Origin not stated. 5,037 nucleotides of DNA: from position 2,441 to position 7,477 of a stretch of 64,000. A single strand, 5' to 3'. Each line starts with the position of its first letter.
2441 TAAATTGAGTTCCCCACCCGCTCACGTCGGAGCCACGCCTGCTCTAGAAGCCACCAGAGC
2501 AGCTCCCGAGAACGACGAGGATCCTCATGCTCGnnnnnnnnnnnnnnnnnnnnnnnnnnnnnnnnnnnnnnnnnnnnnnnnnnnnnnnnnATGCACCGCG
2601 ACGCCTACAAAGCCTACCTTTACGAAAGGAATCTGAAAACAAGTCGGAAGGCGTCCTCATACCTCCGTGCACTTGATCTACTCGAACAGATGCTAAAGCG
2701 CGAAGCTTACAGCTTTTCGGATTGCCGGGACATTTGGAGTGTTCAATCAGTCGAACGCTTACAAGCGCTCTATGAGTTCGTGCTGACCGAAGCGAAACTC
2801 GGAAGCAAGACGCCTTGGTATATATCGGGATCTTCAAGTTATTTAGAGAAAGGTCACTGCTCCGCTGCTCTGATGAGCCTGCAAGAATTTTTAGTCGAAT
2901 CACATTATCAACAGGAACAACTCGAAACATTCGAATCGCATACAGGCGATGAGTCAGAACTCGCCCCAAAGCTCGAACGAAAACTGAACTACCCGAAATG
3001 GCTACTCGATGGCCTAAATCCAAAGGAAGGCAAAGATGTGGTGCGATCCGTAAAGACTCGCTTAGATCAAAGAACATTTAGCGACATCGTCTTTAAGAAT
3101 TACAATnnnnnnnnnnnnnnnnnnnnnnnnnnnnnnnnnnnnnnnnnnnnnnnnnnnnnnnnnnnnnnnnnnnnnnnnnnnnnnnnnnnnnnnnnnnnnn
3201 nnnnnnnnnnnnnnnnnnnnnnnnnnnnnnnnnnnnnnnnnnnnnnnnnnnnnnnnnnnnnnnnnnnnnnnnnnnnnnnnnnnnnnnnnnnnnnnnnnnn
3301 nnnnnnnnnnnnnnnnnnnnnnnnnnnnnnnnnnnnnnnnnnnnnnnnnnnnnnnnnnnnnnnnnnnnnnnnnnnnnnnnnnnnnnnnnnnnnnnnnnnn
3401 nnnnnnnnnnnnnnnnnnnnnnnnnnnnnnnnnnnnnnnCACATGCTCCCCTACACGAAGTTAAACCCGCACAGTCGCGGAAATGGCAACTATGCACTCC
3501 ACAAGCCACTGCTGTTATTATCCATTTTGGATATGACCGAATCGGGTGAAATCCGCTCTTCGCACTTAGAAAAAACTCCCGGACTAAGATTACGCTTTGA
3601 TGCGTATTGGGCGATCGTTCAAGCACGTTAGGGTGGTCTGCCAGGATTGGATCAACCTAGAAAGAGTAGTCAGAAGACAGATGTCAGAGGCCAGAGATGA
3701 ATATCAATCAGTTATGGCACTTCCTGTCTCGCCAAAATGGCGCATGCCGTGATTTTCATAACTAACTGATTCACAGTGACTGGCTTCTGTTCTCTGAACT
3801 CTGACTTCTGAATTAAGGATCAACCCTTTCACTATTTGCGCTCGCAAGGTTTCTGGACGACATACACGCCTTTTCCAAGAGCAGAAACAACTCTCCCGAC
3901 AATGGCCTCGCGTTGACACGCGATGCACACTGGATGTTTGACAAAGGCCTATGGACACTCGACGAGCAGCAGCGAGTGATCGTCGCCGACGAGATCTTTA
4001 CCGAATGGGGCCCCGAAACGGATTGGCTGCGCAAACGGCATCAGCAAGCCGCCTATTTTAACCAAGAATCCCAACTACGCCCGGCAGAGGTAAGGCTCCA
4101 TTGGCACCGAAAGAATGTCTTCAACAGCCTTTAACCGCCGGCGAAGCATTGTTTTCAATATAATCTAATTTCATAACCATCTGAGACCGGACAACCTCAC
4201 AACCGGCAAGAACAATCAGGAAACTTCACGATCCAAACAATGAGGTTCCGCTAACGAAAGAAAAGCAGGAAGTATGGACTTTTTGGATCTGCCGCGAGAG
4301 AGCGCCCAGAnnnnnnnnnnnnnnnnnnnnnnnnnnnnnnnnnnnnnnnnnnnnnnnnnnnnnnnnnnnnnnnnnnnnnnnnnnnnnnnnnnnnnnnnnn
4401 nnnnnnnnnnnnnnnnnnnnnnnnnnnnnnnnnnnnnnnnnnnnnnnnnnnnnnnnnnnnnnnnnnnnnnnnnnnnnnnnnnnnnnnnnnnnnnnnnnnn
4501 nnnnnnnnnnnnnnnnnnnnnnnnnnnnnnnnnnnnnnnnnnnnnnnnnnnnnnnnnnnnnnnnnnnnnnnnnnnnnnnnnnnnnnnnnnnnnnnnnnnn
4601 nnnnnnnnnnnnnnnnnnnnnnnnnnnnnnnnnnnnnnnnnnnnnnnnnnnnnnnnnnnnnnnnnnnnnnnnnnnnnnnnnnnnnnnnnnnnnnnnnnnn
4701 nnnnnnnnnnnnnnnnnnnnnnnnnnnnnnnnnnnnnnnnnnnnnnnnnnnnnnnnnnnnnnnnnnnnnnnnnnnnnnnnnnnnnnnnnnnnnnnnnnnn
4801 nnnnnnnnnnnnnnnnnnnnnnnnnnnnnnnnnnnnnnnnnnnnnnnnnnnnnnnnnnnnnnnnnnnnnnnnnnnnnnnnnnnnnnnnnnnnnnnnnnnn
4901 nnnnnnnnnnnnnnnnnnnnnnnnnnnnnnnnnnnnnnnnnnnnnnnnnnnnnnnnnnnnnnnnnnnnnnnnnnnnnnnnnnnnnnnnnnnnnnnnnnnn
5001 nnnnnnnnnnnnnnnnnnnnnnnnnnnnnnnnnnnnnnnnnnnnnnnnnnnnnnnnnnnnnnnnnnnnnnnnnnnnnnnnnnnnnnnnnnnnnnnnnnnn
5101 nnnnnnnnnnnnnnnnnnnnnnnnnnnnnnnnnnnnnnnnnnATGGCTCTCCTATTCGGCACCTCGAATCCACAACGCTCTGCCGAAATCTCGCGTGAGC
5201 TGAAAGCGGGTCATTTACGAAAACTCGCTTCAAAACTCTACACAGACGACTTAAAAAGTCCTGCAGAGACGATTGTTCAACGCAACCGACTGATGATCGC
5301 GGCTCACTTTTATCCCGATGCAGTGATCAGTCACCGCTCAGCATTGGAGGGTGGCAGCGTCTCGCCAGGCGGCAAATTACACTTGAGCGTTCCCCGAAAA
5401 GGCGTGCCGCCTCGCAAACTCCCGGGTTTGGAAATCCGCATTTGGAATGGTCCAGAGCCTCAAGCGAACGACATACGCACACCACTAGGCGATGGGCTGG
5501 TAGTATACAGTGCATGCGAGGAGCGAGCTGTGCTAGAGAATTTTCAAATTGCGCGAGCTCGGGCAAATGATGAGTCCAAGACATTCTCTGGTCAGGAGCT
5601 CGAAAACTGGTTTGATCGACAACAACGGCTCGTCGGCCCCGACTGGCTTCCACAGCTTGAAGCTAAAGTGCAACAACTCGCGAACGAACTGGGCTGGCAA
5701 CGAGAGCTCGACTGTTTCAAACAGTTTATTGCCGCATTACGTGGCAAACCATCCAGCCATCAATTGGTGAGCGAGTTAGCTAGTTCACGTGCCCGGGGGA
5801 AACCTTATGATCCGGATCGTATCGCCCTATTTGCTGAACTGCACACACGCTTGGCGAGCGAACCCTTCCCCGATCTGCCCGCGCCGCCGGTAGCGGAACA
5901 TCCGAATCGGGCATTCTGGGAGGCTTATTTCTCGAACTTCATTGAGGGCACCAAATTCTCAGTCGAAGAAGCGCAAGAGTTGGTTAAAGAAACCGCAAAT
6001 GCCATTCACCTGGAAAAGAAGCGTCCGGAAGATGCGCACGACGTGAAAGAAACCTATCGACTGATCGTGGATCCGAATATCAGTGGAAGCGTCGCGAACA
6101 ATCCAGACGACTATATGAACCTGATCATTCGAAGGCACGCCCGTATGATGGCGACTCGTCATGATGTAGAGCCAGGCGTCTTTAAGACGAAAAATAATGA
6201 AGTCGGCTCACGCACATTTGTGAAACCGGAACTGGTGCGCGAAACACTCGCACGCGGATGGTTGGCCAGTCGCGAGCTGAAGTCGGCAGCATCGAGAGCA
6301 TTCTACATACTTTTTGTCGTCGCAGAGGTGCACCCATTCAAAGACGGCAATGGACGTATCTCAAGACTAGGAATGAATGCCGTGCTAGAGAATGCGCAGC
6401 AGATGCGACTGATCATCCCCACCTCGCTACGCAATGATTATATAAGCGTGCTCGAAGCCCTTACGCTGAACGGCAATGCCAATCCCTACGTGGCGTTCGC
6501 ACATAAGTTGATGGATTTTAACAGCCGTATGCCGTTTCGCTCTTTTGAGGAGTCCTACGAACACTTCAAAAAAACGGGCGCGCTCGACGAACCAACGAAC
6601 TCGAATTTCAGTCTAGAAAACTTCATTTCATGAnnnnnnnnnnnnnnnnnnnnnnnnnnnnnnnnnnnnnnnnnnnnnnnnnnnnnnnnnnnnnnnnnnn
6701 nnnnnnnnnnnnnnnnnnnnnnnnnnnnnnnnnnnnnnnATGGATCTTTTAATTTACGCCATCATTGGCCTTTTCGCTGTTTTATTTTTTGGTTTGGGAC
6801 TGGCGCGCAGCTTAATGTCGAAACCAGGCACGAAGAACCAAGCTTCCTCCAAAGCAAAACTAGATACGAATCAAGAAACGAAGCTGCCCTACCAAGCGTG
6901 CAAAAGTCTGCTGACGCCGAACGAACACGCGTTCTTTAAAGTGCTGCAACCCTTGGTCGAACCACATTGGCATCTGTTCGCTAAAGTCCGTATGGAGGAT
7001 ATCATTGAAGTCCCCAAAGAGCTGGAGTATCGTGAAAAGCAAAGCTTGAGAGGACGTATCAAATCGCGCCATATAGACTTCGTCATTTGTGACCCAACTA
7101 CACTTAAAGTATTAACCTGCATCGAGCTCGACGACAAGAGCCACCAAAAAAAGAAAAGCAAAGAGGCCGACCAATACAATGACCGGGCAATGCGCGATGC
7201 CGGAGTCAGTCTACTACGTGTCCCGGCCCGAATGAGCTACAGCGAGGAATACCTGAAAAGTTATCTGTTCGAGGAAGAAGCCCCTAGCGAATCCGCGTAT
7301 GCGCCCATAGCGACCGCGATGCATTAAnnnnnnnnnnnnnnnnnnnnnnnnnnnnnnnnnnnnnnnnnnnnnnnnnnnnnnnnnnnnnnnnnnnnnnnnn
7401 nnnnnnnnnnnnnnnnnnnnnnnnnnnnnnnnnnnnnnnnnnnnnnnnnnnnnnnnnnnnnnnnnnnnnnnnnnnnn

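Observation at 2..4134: Island of nuclease/helicase genes: helicase-DUF3427, DUF2726, HNH endonuclease and a decayed HNH paralog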

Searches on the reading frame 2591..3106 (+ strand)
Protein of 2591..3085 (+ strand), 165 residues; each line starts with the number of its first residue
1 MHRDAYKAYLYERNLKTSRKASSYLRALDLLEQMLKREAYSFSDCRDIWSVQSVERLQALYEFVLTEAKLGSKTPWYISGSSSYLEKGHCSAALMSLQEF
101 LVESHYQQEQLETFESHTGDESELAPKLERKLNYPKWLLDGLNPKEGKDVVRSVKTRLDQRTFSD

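Call 59: search_protein_representatives(protein=window:2591-3085:+)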
Query: 165 residues. Proteins with E-value up to 0.001 (for the whole library): 139; up to 1e-10: 72; up to 1e-30: 5. The best 139 are listed.
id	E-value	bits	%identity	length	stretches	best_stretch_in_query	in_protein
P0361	3.0e-36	140.9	47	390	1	3-164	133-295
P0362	6.9e-36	139.7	45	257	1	1-165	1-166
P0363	7.2e-33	129.9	48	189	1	8-146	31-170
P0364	2.2e-31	125.1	43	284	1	3-163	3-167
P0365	8.0e-31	123.3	48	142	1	2-129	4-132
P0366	1.7e-30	122.2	39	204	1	3-163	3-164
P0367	1.6e-29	119.1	45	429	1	2-161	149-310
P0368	1.1e-28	116.4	46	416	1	3-163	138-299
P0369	2.1e-28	115.5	40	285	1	3-163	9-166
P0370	5.2e-27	110.9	49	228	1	4-128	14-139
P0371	9.8e-23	97.0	39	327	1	3-163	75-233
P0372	2.0e-21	92.8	47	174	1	1-105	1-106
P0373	3.7e-21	91.9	40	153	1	3-141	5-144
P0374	2.3e-20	89.3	45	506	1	1-104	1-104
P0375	5.7e-20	88.0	49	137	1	1-103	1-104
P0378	2.0e-19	86.2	50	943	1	4-101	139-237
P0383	2.7e-18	82.6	47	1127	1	1-102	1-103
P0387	6.8e-18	81.3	47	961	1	4-104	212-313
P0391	1.9e-17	79.9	47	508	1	2-103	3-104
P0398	1.9e-16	76.6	44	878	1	6-100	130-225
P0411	2.0e-13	66.8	44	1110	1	2-101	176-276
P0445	7.5e-09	51.9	45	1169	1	25-102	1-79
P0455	8.1e-08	48.6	32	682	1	5-127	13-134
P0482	3.2e-05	40.1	32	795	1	5-109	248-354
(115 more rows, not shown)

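Call 60: search_protein_families(library=pfam, proteins=[P0374, P0378, P0383, P0387, P0391, P0398, P0411, P0445, P0455, P0482], max_evalue=0.001)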
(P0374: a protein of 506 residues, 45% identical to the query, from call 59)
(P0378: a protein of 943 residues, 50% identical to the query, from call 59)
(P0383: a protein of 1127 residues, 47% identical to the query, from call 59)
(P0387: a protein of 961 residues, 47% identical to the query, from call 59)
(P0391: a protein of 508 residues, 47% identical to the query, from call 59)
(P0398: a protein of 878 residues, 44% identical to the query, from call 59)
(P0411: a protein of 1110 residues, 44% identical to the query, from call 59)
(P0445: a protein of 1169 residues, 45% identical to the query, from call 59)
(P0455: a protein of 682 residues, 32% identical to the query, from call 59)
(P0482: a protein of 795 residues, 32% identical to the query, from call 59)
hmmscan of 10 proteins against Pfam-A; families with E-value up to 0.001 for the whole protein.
P0374 (506 aa): 0 families

P0378 (943 aa): 1 family
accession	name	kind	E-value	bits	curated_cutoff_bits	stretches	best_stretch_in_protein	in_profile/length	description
PF02384.22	N6_Mtase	-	2.3e-07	30.9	20.4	1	399-472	31-102/311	N-6 DNA Methylase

P0383 (1127 aa): 4 families
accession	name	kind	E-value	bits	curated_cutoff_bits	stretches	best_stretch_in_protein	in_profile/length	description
PF07728.20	AAA_5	-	5.1e-24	85.3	22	1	865-1020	1-139/139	AAA domain (dynein-related subfamily)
PF20720.3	nSTAND3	-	9.3e-08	32.3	27.2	1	850-931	4-77/155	Novel STAND NTPase 3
PF00004.35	AAA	-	0.0001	23.2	21.2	1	867-1021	2-124/131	ATPase family associated with various cellular activities (AAA)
PF13401.12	AAA_22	-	0.00064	20.5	27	0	862-965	4-106/130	AAA domain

P0387 (961 aa): 2 families
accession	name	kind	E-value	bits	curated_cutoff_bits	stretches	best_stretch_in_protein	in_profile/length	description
PF02384.22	N6_Mtase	-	7.7e-05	22.6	20.4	1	474-534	42-103/311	N-6 DNA Methylase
PF12102.13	MrcB_N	-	0.00014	22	25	1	19-180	10-162/183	MrcB-like, N-terminal domain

P0391 (508 aa): 0 families

P0398 (878 aa): 1 family
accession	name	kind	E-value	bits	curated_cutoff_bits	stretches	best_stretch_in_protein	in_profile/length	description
PF02384.22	N6_Mtase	-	0.00025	20.9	20.4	0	381-453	29-102/311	N-6 DNA Methylase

P0411 (1110 aa): 1 family
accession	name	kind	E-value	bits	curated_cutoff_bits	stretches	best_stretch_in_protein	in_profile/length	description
PF02384.22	N6_Mtase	-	0.00048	20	20.4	1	621-693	30-96/311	N-6 DNA Methylase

P0445 (1169 aa): 3 families
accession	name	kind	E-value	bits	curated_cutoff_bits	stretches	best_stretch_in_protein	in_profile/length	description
PF03118.21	RNA_pol_A_CTD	-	2.1e-31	107.9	23.8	2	396-448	13-67/67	Bacterial RNA polymerase, alpha chain C terminal domain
PF04545.22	Sigma70_r4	-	8.5e-13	48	24.1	1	589-637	4-49/50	Sigma-70, region 4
PF14520.12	HHH_5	-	8.6e-06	26.6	27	0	330-366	14-51/57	Helix-hairpin-helix domain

P0455 (682 aa): 0 families

P0482 (795 aa): 8 families
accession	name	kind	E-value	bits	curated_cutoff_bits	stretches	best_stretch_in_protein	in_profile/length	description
PF07728.20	AAA_5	-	2.3e-17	63.7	22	1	553-699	3-139/139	AAA domain (dynein-related subfamily)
PF00004.35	AAA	-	1.2e-09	39.1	21.2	1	553-702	2-126/131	ATPase family associated with various cellular activities (AAA)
PF13401.12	AAA_22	-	6.4e-07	30.2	27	1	548-655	4-109/130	AAA domain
PF13191.12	AAA_16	-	0.00016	22.6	32.6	0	547-602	22-76/167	AAA ATPase domain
PF20720.3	nSTAND3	-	0.00016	21.8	27.2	1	537-585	5-50/155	Novel STAND NTPase 3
PF13479.12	AAA_24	-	0.00032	21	27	1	552-641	5-76/195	AAA domain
PF09848.15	SLFN-g3_helicase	-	0.00052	19.8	24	1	552-693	4-123/354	Schlafen group 3, DNA/RNA helicase domain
PF13238.12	AAA_18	-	0.00068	20.5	29.4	0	553-585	2-33/128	AAA domain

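Call 65: search_solved_structures(query=A4, max_evalue=10)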
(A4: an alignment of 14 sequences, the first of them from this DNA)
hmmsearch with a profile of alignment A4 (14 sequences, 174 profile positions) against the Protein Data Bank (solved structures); distinct sequences matched with E-value up to 10: 7.
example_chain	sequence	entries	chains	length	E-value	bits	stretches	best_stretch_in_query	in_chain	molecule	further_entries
1ljo_A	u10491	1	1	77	0.42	13.5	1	118-156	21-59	Archaeal Sm-like protein AF-Sm2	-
7ank_A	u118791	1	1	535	1.1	12.2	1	49-131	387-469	Alpha-actinin-2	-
1quu_A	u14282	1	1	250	1.3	12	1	54-132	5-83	HUMAN SKELETAL MUSCLE ALPHA-ACTININ 2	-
1hci_A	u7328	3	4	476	2.2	11.1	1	49-131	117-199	ALPHA-ACTININ 2 | Alpha-actinin-2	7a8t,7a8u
9sir_A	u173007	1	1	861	8.2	9.3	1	49-131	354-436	Alpha-actinin-2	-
4d1e_A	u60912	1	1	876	8.7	9.2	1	49-131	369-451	ALPHA-ACTININ-2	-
9sis_A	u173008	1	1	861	9.3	9.1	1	49-131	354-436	Alpha-actinin-2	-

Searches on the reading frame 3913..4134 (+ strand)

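Call 3: search_protein_families(library=pfam, proteins=[window:3913-4134:+], max_evalue=0.01)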
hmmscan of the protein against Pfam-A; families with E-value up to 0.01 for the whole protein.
window:3913-4134:+ (73 aa): 0 families

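Call 4: search_protein_families(library=padloc, proteins=[window:3913-4134:+], max_evalue=0.01)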
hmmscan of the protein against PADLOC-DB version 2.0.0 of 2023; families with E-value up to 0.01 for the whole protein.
window:3913-4134:+ (73 aa): 1 family
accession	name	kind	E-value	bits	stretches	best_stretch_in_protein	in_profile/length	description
PDLC04132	HNH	-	6.3e-05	20.2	1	9-71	212-273/286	-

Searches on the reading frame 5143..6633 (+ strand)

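Call 3: search_protein_families(library=pfam, proteins=[window:5143-6633:+], max_evalue=0.01)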
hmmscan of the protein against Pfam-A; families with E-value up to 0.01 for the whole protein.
window:5143-6633:+ (496 aa): 1 family
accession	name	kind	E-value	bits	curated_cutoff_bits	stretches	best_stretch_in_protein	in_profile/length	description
PF02661.23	Fic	-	7.2e-10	40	24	1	327-415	6-93/93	Fic/DOC family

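Call 4: search_protein_families(library=padloc, proteins=[window:5143-6633:+], max_evalue=0.01)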
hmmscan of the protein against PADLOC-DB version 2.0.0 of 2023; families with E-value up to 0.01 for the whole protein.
window:5143-6633:+ (496 aa): 9 families
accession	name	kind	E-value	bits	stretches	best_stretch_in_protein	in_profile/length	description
PDLC04836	PDC-S04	-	6.6e-15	53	1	261-441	30-213/244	-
PDLC03963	SoFic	-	1.5e-13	48.9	1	260-460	60-263/361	-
PDLC04837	PDC-S04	-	3e-12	44.3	1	261-461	30-228/234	-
PDLC04840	PDC-S04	-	1.5e-09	35.9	1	261-440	16-199/227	-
PDLC04966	PDC-S24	-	2.6e-07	27.9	1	381-429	302-352/497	-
PDLC04839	PDC-S04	-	1.4e-05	22.9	1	396-423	140-167/205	-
PDLC04838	PDC-S04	-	3.6e-05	21.6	1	366-419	113-166/209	-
PDLC02225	AbiEi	-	0.0053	14.5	1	14-69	33-80/198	AbiEi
PDLC02269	AbiEi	-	0.0077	13.6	0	13-69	29-83/251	AbiEi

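Call 6: search_protein_families(library=ncbifam, proteins=[window:5143-6633:+], max_evalue=0.01)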
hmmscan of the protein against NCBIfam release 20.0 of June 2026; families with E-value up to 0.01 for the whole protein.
window:5143-6633:+ (496 aa): 1 family
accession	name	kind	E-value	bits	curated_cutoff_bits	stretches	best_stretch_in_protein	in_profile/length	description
TIGR02613.1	mob_myst_B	hypoth_equivalog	0.00079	19.4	124.4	1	329-423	55-149/186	mobile mystery protein B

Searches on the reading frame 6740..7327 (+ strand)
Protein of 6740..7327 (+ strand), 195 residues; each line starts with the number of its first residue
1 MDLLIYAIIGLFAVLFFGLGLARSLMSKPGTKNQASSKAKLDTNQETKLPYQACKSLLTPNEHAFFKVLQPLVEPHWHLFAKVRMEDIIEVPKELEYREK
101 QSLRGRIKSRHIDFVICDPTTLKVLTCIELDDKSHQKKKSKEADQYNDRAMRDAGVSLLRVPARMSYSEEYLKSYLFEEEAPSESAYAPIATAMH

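Call 3: search_protein_families(library=pfam, proteins=[window:6740-7327:+], max_evalue=0.01)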
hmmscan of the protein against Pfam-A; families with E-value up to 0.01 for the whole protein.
window:6740-7327:+ (195 aa): 2 families
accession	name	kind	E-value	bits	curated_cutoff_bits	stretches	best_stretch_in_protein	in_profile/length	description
PF10881.14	DUF2726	-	3.8e-30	104.6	24.7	1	55-176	2-123/126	Protein of unknown function (DUF2726)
PF18741.7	MTES_1575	-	0.00045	20.7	38.2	1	106-163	21-78/96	REase_MTES_1575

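Call 4: search_protein_families(library=padloc, proteins=[window:6740-7327:+], max_evalue=0.01)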
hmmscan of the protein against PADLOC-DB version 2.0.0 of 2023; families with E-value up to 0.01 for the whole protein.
window:6740-7327:+ (195 aa): 0 families

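Call 6: search_protein_families(library=ncbifam, proteins=[window:6740-7327:+], max_evalue=0.01)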
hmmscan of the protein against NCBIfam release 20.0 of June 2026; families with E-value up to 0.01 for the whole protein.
window:6740-7327:+ (195 aa): 0 families
